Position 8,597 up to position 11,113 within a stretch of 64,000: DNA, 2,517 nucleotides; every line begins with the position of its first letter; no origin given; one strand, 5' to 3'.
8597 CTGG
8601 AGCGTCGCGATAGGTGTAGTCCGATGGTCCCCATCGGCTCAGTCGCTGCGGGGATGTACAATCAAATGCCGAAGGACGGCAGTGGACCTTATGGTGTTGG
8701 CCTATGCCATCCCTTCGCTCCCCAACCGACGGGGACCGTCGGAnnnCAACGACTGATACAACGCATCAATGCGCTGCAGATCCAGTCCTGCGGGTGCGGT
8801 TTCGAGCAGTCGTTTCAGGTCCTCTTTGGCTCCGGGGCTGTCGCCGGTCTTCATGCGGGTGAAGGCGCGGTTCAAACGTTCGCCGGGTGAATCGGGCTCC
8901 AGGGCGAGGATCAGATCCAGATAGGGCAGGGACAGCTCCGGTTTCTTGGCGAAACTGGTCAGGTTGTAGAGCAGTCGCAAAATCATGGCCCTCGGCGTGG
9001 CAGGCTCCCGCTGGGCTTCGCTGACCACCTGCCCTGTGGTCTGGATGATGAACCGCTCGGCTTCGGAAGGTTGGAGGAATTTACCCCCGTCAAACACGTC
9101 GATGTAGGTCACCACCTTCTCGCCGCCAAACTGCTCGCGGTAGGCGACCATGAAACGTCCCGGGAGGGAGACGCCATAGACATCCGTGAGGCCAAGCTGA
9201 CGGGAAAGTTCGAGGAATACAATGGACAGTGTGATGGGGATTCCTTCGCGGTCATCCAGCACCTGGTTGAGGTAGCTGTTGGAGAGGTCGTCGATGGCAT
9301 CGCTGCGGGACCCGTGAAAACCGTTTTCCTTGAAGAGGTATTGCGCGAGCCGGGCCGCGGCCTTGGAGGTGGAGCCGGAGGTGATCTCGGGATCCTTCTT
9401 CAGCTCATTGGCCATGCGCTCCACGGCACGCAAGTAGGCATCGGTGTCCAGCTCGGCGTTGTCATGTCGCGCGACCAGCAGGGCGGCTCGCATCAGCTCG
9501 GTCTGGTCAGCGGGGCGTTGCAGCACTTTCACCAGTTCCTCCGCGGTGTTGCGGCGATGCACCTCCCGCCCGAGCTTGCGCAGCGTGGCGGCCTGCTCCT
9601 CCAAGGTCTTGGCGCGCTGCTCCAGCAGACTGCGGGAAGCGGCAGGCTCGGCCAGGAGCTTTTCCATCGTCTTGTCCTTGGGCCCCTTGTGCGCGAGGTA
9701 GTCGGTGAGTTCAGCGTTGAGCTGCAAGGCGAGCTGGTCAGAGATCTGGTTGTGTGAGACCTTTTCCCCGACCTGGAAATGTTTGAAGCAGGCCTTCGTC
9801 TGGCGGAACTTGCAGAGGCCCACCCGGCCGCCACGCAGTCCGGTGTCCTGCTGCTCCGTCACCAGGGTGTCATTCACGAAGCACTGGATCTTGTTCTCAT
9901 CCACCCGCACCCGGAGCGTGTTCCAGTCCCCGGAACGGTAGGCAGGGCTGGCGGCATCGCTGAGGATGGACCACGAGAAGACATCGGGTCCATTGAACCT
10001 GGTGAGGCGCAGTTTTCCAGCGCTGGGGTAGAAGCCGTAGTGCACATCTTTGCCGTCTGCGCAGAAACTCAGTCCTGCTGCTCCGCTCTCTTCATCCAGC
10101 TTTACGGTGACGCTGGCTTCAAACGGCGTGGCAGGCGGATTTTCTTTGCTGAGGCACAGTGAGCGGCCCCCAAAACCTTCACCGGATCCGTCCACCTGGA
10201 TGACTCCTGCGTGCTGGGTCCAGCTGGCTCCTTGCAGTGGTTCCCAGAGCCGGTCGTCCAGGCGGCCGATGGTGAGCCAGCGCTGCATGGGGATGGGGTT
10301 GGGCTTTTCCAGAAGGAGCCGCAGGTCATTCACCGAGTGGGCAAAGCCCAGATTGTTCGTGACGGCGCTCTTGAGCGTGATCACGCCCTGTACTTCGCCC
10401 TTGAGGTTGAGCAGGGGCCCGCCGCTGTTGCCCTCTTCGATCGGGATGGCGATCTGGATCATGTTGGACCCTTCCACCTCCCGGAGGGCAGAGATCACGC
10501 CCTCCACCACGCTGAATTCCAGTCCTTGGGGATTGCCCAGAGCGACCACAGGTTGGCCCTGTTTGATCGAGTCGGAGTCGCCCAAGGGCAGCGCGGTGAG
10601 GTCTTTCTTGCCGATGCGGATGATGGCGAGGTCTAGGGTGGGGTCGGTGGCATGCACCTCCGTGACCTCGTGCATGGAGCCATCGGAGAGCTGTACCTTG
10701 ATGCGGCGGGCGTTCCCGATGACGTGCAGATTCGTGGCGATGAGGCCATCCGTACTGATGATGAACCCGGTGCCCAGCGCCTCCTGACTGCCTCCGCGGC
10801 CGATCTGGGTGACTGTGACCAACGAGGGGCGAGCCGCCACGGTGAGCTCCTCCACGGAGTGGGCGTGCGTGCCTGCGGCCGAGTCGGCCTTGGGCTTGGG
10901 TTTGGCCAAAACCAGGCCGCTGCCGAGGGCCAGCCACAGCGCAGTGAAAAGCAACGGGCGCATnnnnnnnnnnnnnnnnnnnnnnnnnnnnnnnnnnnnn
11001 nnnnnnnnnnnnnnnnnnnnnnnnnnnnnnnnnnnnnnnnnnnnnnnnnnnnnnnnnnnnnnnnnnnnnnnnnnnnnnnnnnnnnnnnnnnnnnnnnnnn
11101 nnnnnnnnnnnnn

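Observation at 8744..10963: Unusual fusion: secreted S1C serine protease + DUF1080-like jelly-roll domain + coiled coil + SirB1/transglutaminase-like domain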

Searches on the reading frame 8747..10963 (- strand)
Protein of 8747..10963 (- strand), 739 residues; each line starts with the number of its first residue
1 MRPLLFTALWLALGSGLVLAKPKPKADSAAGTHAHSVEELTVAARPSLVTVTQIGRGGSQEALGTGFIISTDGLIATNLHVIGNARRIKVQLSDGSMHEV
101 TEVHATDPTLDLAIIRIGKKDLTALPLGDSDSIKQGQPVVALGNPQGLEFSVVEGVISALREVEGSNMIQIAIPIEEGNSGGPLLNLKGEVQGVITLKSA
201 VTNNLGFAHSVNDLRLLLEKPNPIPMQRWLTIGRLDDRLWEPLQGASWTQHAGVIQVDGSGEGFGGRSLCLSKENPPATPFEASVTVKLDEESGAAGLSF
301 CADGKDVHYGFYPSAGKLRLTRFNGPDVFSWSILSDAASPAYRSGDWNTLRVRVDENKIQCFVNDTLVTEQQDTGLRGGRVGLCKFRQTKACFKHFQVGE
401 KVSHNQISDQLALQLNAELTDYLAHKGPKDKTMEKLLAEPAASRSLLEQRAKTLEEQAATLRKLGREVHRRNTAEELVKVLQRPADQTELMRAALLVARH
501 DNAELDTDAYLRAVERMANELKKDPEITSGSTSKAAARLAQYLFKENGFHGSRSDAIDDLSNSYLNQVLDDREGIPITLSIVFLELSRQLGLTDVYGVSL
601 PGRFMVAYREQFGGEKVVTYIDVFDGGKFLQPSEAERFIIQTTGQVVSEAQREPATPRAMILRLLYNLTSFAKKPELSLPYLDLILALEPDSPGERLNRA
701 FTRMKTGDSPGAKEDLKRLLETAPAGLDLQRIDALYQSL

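Call 4: search_protein_families(library=pfam, proteins=[window:8747-10963:-], max_evalue=1)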
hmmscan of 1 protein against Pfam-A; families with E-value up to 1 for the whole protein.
window:8747-10963:- (739 aa): 5 families
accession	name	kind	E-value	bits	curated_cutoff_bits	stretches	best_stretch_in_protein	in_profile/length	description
PF13369.12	Transglut_core2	-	1.3e-33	116.1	23.5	1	509-665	2-154/155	Transglutaminase-like superfamily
PF13365.12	Trypsin_2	-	5.1e-31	108.8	27.6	1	64-194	1-144/144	Trypsin-like peptidase domain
PF00089.32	Trypsin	-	9.8e-12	45.6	20.6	1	57-213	23-215/220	Trypsin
PF13371.12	TPR_9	-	8.1e-10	39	35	1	678-735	14-71/73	Tetratricopeptide repeat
PF06439.18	3keto-disac_hyd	-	4.8e-07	30.4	26.8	1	275-384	49-173/187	3-keto-disaccharide hydrolase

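Call 5: search_protein_families(library=ncbifam, proteins=[window:8747-10963:-], max_evalue=1)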
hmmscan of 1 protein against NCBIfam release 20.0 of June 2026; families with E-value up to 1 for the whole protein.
window:8747-10963:- (739 aa): 14 families
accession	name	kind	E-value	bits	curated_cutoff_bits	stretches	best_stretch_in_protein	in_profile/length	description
TIGR02037.1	degP_htrA_DO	subfamily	4.5e-42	144.5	416.2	1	57-209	55-215/434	Do family serine endopeptidase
NF047968.1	SerProtHtrA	equivalog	1.9e-37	129.5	470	1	58-215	83-250/357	serine protease HtrA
NF041521.1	HhoA_HhoB_HtrA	equivalog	1.2e-34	120.1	450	1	59-214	54-216/335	HhoA/HhoB/HtrA family serine endopeptidase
NF008189.1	PRK10942.1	equivalog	4.9e-27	94.5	720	1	61-200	112-257/477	serine endoprotease DegP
NF040960.1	MamE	equivalog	1.1e-26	93.7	800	1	56-218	116-290/659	magnetosome formation protease MamE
NF007526.1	PRK10139.1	equivalog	1.7e-25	89.7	756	1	60-200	89-235/456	serine endoprotease DegQ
TIGR02038.1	protease_degS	equivalog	2e-24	86.4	422.95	1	59-205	75-225/351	outer membrane-stress sensor serine endopeptidase DegS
NF008147.1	PRK10898.1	equivalog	2e-24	86.4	408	1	45-200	55-220/352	outer membrane-stress sensor serine endopeptidase DegS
NF033740.0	MarP_fam_protase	equivalog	3.9e-24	85.4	250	1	24-215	173-371/390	MarP family serine protease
NF050055.1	SerProtHtrAMycob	equivalog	2.8e-21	76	800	1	42-218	209-403/502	serine protease HtrA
NF053637.1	SerProtHtrAspr2045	equivalog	8.2e-17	61.2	650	1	74-215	118-276/394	serine protease HtrA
NF040961.1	MamO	equivalog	1.1e-10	40.5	800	1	37-195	75-240/648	magnetosome protein MamO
NF008188.0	PRK10941.1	equivalog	4.8e-06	26.2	391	1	488-704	12-226/269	invasion regulator SirB1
NF003034.1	PRK03918.1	equivalog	0.13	10.2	700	1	430-522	665-753/878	DNA double-strand break repair ATPase Rad50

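Call 6: find_homologous_proteins(query=window:8747-10963:-, max_evalue=0.00001)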
Query window:8747-10963:- (739 aa): 3629 proteins with E <= 0.00001 among 8000 candidates; the best 120 are listed.
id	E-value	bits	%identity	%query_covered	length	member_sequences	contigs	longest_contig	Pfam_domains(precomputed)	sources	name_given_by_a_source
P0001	0.0e+0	1605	97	100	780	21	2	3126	PF13369.13,PF13365.13,PF13371.13,PF06439.19,PF00089.33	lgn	-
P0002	0.0e+0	1451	86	100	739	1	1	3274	PF13369.13,PF13365.13,PF13371.13,PF06439.19,PF00089.33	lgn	-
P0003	0.0e+0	1319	79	100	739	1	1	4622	PF13369.13,PF13365.13,PF13371.13,PF06439.19,PF00089.33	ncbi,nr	ncbi:MAG TPA: tetratricopeptide repeat protein [Verrucomicrobium sp.]|nr:tetratricopeptide repeat pr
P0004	0.0e+0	1270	77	100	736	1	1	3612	PF13369.13,PF13365.13,PF13371.13,PF06439.19,PF00089.33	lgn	-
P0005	0.0e+0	1187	69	100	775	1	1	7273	PF13369.13,PF13365.13,PF13371.13,PF06439.19,PF00089.33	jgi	jgi:S1-C subfamily serine protease/regulator of sirC expression with transglutaminase-like and TPR d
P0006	0.0e+0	1121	67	100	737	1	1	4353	PF13369.13,PF13365.13,PF13371.13,PF06439.19,PF00089.33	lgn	-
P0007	0.0e+0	1116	67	100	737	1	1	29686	PF13369.13,PF13365.13,PF13371.13,PF06439.19,PF00089.33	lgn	-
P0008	0.0e+0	1116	67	100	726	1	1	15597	PF13369.13,PF13365.13,PF13371.13,PF06439.19,PF00089.33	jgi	jgi:serine protease Do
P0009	0.0e+0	1112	69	100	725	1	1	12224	PF13369.13,PF13365.13,PF13371.13,PF06439.19,PF00089.33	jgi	-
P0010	0.0e+0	1107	67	100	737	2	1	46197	PF13369.13,PF13365.13,PF13371.13,PF06439.19,PF00089.33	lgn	-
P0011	0.0e+0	1106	66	100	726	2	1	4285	PF13369.13,PF13365.13,PF13371.13,PF06439.19,PF00089.33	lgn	-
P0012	0.0e+0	1105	66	100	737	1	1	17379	PF13369.13,PF13365.13,PF06439.19,PF00089.33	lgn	-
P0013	0.0e+0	1102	66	100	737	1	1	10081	PF13369.13,PF13365.13,PF13371.13,PF06439.19,PF00089.33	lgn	-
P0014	0.0e+0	1098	67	95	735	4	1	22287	PF13369.13,PF13365.13,PF13371.13,PF06439.19,PF00089.33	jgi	jgi:regulator of sirC expression with transglutaminase-like and TPR domain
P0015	0.0e+0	1096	67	98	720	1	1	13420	PF13369.13,PF13365.13,PF13371.13,PF06439.19,PF00089.33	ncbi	-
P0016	0.0e+0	1086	66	100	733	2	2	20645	PF13369.13,PF13365.13,PF13371.13,PF06439.19,PF00089.33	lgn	-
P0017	0.0e+0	1086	66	100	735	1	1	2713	PF13369.13,PF13365.13,PF13371.13,PF06439.19,PF00089.33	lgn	-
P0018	0.0e+0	1083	67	96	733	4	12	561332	PF13369.13,PF13365.13,PF13371.13,PF06439.19,PF00089.33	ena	-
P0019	0.0e+0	1077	65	100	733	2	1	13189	PF13369.13,PF13365.13,PF13371.13,PF06439.19,PF00089.33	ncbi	-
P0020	0.0e+0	1076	65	100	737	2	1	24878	PF13369.13,PF13365.13,PF13371.13,PF06439.19,PF00089.33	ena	-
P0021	0.0e+0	1076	65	100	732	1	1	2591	PF13369.13,PF13365.13,PF13371.13,PF06439.19,PF00089.33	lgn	-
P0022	0.0e+0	1075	65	100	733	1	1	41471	PF13369.13,PF13365.13,PF13371.13,PF06439.19,PF00089.33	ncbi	-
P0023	0.0e+0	1072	65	100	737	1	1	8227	PF13369.13,PF13365.13,PF13371.13,PF06439.19,PF00089.33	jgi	-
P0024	0.0e+0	1056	65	100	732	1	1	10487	PF13369.13,PF13365.13,PF13371.13,PF06439.19,PF00089.33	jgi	jgi:serine protease Do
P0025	0.0e+0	1055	63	100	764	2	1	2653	PF13369.13,PF13365.13,PF13371.13,PF06439.19,PF00089.33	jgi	jgi:serine protease Do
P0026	0.0e+0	1054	63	100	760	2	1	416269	PF13369.13,PF13365.13,PF13371.13,PF06439.19,PF00089.33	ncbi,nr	ncbi:trypsin-like peptidase domain-containing protein [Roseimicrobium gellanilyticum]|nr:trypsin-lik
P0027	0.0e+0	1051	65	100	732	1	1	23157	PF13369.13,PF13365.13,PF13371.13,PF06439.19,PF00089.33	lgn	-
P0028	0.0e+0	1049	64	100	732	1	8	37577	PF13369.13,PF13365.13,PF13371.13,PF06439.19,PF00089.33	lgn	-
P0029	0.0e+0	1041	63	100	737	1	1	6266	PF13369.13,PF13365.13,PF13371.13,PF06439.19,PF00089.33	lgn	-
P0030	0.0e+0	1039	63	100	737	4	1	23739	PF13369.13,PF13365.13,PF13371.13,PF06439.19,PF00089.33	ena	-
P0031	0.0e+0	1039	64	100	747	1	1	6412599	PF13369.13,PF13365.13,PF13371.13,PF06439.19,PF00089.33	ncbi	-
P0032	0.0e+0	1039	64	98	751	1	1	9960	PF13369.13,PF13365.13,PF13371.13,PF00089.33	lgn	-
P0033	0.0e+0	1036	64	97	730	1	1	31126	PF13369.13,PF13365.13,PF13371.13,PF00089.33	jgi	jgi:serine protease Do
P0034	0.0e+0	1035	63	98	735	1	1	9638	PF13369.13,PF13365.13,PF13371.13,PF06439.19,PF00089.33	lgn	-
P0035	0.0e+0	1034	62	100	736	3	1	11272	PF13369.13,PF13365.13,PF13371.13,PF06439.19,PF00089.33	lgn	-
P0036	0.0e+0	1033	62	96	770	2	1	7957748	PF13369.13,PF13365.13,PF13371.13,PF06439.19,PF00089.33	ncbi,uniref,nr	ncbi:trypsin-like peptidase domain-containing protein [Roseimicrobium sp. ORNL1]|uniref:trypsin-like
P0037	0.0e+0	1033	62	100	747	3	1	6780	PF13369.13,PF13365.13,PF13371.13,PF06439.19,PF00089.33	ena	-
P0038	0.0e+0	1030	63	100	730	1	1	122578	PF13369.13,PF13365.13,PF13371.13,PF06439.19,PF00089.33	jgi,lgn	-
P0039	0.0e+0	1030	62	100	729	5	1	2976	PF13369.13,PF13365.13,PF13371.13,PF06439.19,PF00089.33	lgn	-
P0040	0.0e+0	1030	63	100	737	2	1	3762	PF13369.13,PF13365.13,PF13371.13,PF00089.33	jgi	jgi:serine protease Do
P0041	0.0e+0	1029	62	100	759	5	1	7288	PF13369.13,PF13365.13,PF13371.13,PF06439.19,PF00089.33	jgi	jgi:regulator of sirC expression with transglutaminase-like and TPR domain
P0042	0.0e+0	1027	62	100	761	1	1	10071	PF13369.13,PF13365.13,PF13371.13,PF06439.19,PF00089.33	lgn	-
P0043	0.0e+0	1026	63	100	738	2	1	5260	PF13369.13,PF13365.13,PF13371.13,PF06439.19,PF00089.33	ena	-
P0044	0.0e+0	1022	62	100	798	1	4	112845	PF13369.13,PF13365.13,PF13371.13,PF06439.19,PF00089.33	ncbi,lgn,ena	-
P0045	0.0e+0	1021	63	98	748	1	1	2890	PF13369.13,PF13365.13,PF13371.13,PF06439.19,PF00089.33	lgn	-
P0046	0.0e+0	1017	63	99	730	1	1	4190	PF13369.13,PF13365.13,PF13371.13,PF00089.33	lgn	-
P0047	0.0e+0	1014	63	98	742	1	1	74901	PF13369.13,PF13365.13,PF13371.13,PF06439.19,PF00089.33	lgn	-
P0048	0.0e+0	1012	61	100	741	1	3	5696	PF13369.13,PF13365.13,PF13371.13,PF06439.19,PF00089.33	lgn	-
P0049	9.1e-298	1008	60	100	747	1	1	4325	PF13369.13,PF13365.13,PF13371.13,PF06439.19,PF00089.33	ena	-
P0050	4.1e-297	1006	61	100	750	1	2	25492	PF13369.13,PF13365.13,PF13371.13,PF06439.19,PF00089.33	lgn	-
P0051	5.4e-296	1002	60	100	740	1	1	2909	PF13369.13,PF13365.13,PF13371.13,PF06439.19,PF00089.33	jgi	-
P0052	6.7e-291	985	61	95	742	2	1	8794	PF13369.13,PF13365.13,PF13371.13,PF06439.19,PF00089.33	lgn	-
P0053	8.6e-290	981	64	92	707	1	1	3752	PF13369.13,PF13365.13,PF13371.13,PF06439.19,PF00089.33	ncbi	ncbi:MAG TPA: trypsin-like peptidase domain-containing protein, partial [Verrucomicrobiaceae bacteri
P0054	1.0e-289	981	60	100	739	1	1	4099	PF13369.13,PF13365.13,PF13371.13,PF06439.19,PF00089.33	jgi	jgi:S1-C subfamily serine protease/regulator of sirC expression with transglutaminase-like and TPR d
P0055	9.5e-288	975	64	94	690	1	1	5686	PF13369.13,PF13365.13,PF00089.33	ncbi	ncbi:MAG: transglutaminase family protein, partial [Verrucomicrobiaceae bacterium]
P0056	1.2e-281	954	59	99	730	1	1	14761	PF13369.13,PF13365.13,PF13371.13,PF06439.19,PF00089.33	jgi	jgi:serine protease Do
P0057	2.0e-276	937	58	99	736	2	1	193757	PF13369.13,PF13365.13,PF13371.13,PF06439.19,PF00089.33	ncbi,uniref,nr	ncbi:trypsin-like serine protease [Phragmitibacter flavus]|uniref:Trypsin-like serine protease n=1 T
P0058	1.8e-275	934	58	100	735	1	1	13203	PF13369.13,PF13365.13,PF13371.13,PF00089.33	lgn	-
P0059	2.9e-238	811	51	100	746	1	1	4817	PF13369.13,PF13365.13,PF06439.19,PF00089.33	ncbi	-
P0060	5.1e-238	810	52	98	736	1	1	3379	PF13369.13,PF13365.13,PF13371.13,PF06439.19,PF00089.33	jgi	jgi:S1-C subfamily serine protease/regulator of sirC expression with transglutaminase-like and TPR d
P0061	7.0e-238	810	53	96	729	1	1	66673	PF13369.13,PF13365.13,PF06439.19,PF00089.33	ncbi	-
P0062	9.4e-238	809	52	98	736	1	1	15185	PF13369.13,PF13365.13,PF13371.13,PF06439.19,PF00089.33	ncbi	ncbi:MAG: hypothetical protein RIS79_2796 [Verrucomicrobiota bacterium]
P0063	1.1e-237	809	52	98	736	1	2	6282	PF13369.13,PF13365.13,PF13371.13,PF06439.19,PF00089.33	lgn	-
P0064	1.2e-237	809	52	96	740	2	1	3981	PF13369.13,PF13365.13,PF06439.19,PF00089.33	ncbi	-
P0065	1.2e-237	809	54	95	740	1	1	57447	PF13369.13,PF13365.13,PF13371.13,PF06439.19,PF00089.33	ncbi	-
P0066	1.4e-237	809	52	100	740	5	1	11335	PF13369.13,PF13365.13,PF13371.13,PF06439.19,PF00089.33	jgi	jgi:serine protease Do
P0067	1.5e-237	809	54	95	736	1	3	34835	PF13369.13,PF13365.13,PF13371.13,PF06439.19,PF00089.33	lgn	-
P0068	1.5e-237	809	52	98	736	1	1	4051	PF13369.13,PF13365.13,PF13371.13,PF06439.19,PF00089.33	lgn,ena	-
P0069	2.5e-237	808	53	98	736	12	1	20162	PF13369.13,PF13365.13,PF13371.13,PF06439.19,PF00089.33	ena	-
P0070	4.0e-237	807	52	98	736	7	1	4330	PF13369.13,PF13365.13,PF13371.13,PF06439.19,PF00089.33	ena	-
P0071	4.1e-237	807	53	94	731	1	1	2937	PF13369.13,PF13365.13,PF13371.13,PF06439.19,PF00089.33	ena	-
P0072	5.4e-237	807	54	97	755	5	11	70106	PF13369.13,PF13365.13,PF13371.13,PF06439.19,PF00089.33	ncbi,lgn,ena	-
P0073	5.8e-237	807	53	94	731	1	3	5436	PF13369.13,PF13365.13,PF13371.13,PF06439.19,PF00089.33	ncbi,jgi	jgi:serine protease Do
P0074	5.8e-237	807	53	98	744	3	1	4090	PF13369.13,PF13365.13,PF00089.33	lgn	-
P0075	8.5e-237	806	53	98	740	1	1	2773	PF13369.13,PF13365.13,PF13371.13,PF06439.19,PF00089.33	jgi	jgi:S1-C subfamily serine protease/regulator of sirC expression with transglutaminase-like and TPR d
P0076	8.8e-237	806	52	94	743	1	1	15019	PF13369.13,PF13365.13,PF13371.13,PF06439.19,PF00089.33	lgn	-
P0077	9.0e-237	806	51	100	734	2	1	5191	PF13369.13,PF13365.13,PF13371.13,PF06439.19,PF00089.33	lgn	-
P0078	1.5e-236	805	51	97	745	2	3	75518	PF13369.13,PF13365.13,PF13371.13,PF06439.19,PF00089.33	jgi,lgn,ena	-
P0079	1.7e-236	805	51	100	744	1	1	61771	PF13369.13,PF13365.13,PF13371.13,PF06439.19,PF00089.33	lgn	-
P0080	5.0e-236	804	52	96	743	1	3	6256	PF13369.13,PF13365.13,PF13371.13,PF06439.19,PF00089.33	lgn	-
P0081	5.2e-236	804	55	94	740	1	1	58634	PF13369.13,PF13365.13,PF06439.19,PF00089.33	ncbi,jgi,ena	jgi:S1-C subfamily serine protease/regulator of sirC expression with transglutaminase-like and TPR d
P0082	5.6e-236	803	52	95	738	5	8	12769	PF13369.13,PF13365.13,PF13371.13,PF06439.19,PF00089.33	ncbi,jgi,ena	jgi:S1-C subfamily serine protease/regulator of sirC expression with transglutaminase-like and TPR d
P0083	7.4e-236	803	53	98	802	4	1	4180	PF13369.13,PF13365.13,PF13371.13,PF06439.19,PF00089.33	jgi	-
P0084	8.9e-236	803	51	100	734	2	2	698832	PF13369.13,PF13365.13,PF13371.13,PF06439.19,PF00089.33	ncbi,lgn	-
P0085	1.0e-235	803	50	100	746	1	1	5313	PF13369.13,PF13365.13,PF06439.19,PF00089.33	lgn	-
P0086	1.1e-235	803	51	100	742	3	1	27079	PF13369.13,PF13365.13,PF06439.19,PF00089.33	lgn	-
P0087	1.7e-235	802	52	95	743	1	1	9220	PF13369.13,PF13365.13,PF13371.13,PF06439.19,PF00089.33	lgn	-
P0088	1.8e-235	802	52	94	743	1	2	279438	PF13369.13,PF13365.13,PF13371.13,PF06439.19,PF00089.33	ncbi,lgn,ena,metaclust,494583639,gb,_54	metaclust:\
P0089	2.3e-235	801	52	98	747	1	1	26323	PF13369.13,PF13365.13,PF13371.13,PF06439.19,PF00089.33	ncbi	-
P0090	2.7e-235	801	53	95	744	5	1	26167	PF13369.13,PF13365.13,PF13371.13,PF06439.19,PF00089.33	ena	-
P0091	2.8e-235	801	50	100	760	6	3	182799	PF13369.13,PF13365.13,PF13371.13,PF06439.19,PF00089.33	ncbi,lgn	-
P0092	3.1e-235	801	52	95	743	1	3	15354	PF13369.13,PF13365.13,PF13371.13,PF06439.19,PF00089.33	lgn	-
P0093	4.6e-235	800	51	100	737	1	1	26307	PF13369.13,PF13365.13,PF13371.13,PF06439.19,PF00089.33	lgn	-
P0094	6.7e-235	800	53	98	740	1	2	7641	PF13369.13,PF13365.13,PF13371.13,PF06439.19,PF00089.33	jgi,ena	-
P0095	7.4e-235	800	52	98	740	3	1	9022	PF13369.13,PF13365.13,PF13371.13,PF06439.19,PF00089.33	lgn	-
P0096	1.0e-234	799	51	100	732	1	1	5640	PF13369.13,PF13365.13,PF13371.13,PF06439.19,PF00089.33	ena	-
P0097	1.2e-234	799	51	100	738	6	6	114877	PF13369.13,PF13365.13,PF06439.19,PF00089.33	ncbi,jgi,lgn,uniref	ncbi:trypsin-like peptidase domain-containing protein [Prosthecobacter sp.]|jgi:serine protease Do|u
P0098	1.3e-234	799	52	97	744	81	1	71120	PF13369.13,PF13365.13,PF13371.13,PF06439.19,PF00089.33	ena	-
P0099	1.6e-234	799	52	94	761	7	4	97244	PF13369.13,PF13365.13,PF13371.13,PF06439.19,PF00089.33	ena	-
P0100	2.6e-234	798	53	94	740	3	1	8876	PF13369.13,PF13365.13,PF13371.13,PF06439.19,PF00089.33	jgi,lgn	jgi:regulator of sirC expression with transglutaminase-like and TPR domain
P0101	2.7e-234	798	52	99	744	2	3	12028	PF13369.13,PF13365.13,PF06439.19,PF00089.33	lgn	-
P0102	3.1e-234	798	52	99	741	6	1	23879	PF13369.13,PF13365.13,PF06439.19,PF00089.33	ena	-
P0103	3.2e-234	798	53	97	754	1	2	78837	PF13369.13,PF13365.13,PF13371.13,PF00089.33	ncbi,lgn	-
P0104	4.4e-234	797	51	94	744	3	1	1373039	PF13369.13,PF13365.13,PF13371.13,PF06439.19,PF00089.33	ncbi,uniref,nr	ncbi:trypsin-like peptidase domain-containing protein [Prosthecobacter vanneervenii]|uniref:S1-C sub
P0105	5.4e-234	797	51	100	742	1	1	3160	PF13369.13,PF13365.13,PF13371.13,PF06439.19,PF00089.33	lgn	-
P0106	5.5e-234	797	52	97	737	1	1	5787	PF13369.13,PF13365.13,PF13371.13,PF06439.19,PF00089.33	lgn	-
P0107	7.9e-234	796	52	100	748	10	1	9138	PF13369.13,PF13365.13,PF13371.13,PF00089.33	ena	-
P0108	9.4e-234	796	53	98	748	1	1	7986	PF13369.13,PF13365.13,PF13371.13,PF06439.19,PF00089.33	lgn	-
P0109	9.9e-234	796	52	95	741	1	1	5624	PF13369.13,PF13365.13,PF13371.13,PF06439.19,PF00089.33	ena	-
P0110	1.0e-233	796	51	95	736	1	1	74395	PF13369.13,PF13365.13,PF13371.13,PF06439.19,PF00089.33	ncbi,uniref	ncbi:MAG: trypsin-like peptidase domain-containing protein [Prosthecobacter sp.]|uniref:trypsin-like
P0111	1.0e-233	796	53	98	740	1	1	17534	PF13369.13,PF13365.13,PF13371.13,PF06439.19,PF00089.33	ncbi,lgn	-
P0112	1.3e-233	796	53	95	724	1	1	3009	PF13369.13,PF13365.13,PF13371.13,PF06439.19,PF00089.33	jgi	jgi:serine protease Do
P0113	1.4e-233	796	54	96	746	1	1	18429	PF13369.13,PF13365.13,PF13371.13,PF06439.19,PF00089.33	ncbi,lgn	-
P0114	1.5e-233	795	52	95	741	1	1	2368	PF13369.13,PF13365.13,PF13371.13,PF06439.19,PF00089.33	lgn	-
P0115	1.6e-233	795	54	93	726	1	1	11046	PF13369.13,PF13365.13,PF06439.19,PF00089.33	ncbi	-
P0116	1.6e-233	795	53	97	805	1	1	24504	PF13369.13,PF13365.13,PF13371.13,PF06439.19,PF00089.33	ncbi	-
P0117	2.2e-233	795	51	98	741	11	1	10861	PF13369.13,PF13365.13,PF06439.19,PF00089.33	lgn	-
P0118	3.5e-233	794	52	92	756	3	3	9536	PF13369.13,PF13365.13,PF13371.13,PF06439.19,PF00089.33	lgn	-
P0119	5.1e-233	794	52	94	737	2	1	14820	PF13369.13,PF13365.13,PF13371.13,PF06439.19,PF00089.33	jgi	jgi:regulator of sirC expression with transglutaminase-like and TPR domain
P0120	5.6e-233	794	51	98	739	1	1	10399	PF13369.13,PF13365.13,PF13371.13,PF06439.19,PF00089.33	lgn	-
